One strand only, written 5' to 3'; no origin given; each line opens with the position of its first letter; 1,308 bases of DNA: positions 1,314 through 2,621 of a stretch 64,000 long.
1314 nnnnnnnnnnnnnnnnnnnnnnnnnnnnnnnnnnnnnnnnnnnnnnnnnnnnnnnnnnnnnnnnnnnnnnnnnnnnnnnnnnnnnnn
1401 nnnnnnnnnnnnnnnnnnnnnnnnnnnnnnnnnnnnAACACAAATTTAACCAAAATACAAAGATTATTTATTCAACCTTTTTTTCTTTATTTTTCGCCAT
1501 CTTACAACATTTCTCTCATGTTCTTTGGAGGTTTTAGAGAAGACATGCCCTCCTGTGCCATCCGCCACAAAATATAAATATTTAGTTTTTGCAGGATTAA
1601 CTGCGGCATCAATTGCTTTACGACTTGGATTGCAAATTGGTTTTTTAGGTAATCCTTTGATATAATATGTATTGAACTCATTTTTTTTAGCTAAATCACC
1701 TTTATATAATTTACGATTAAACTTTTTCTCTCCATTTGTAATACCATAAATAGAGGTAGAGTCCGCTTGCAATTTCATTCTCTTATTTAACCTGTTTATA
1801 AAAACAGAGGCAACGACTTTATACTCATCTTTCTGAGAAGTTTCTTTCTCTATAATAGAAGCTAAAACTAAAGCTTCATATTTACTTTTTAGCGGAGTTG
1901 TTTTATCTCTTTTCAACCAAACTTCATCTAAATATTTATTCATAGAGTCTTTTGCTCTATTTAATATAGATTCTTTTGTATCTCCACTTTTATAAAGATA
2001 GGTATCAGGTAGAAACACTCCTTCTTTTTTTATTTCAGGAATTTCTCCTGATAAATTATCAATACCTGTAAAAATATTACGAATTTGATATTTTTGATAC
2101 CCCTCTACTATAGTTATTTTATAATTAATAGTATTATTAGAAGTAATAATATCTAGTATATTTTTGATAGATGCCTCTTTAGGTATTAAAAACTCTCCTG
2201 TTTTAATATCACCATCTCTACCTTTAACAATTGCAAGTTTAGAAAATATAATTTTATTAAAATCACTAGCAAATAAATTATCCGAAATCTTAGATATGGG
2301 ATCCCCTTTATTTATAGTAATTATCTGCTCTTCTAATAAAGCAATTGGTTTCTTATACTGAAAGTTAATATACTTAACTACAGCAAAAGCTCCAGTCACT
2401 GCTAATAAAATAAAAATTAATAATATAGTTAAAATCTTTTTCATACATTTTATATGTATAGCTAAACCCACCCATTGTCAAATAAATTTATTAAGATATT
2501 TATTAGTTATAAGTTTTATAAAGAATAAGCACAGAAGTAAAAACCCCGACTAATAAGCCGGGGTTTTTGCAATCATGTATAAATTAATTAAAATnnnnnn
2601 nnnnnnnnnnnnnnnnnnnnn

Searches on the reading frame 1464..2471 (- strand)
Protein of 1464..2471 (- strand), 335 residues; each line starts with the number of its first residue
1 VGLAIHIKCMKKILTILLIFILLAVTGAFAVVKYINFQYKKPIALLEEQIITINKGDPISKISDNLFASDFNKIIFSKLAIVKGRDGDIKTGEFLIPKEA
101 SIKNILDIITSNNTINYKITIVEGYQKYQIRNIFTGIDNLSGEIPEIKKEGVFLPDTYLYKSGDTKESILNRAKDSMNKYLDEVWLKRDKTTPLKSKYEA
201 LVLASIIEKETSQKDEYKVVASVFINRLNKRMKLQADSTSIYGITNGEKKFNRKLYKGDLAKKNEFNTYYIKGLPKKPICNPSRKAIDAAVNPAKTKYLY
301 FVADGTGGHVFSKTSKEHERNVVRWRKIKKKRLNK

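Call 38: find_encoding_contigs(protein=window:1464-2471:-, flank=10000, max_places=2)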
Protein window:1464-2471:- (335 aa): 1 contig read that carries it; 1 place shown.
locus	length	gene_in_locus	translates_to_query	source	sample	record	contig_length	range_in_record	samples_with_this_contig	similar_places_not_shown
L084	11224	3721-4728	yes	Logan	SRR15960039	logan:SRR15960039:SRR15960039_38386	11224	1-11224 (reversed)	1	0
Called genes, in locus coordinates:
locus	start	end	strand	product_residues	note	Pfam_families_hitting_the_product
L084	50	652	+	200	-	PF00578:AhpC-TSA, PF08534:Redoxin, PF10417:1-cysPrx_C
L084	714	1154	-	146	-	PF00588:SpoU_methylase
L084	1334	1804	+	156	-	PF13404:HTH_AsnC-type, PF13412:HTH_24, PF01047:MarR (weak), PF01037:AsnC_trans_reg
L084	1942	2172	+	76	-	PF00550:PP-binding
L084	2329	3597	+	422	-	PF00109:ketoacyl-synt, PF00108:Thiolase_N (weak), PF02801:Ketoacyl-synt_C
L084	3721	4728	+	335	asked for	PF02618:YceG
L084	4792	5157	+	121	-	-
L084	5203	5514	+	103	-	-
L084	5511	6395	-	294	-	-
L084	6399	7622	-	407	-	PF02646:RmuC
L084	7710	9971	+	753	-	PF13491:FtsK_4TM, PF17854:FtsK_alpha, PF01580:FtsK_SpoIIIE, PF09397:FtsK_gamma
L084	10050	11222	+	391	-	?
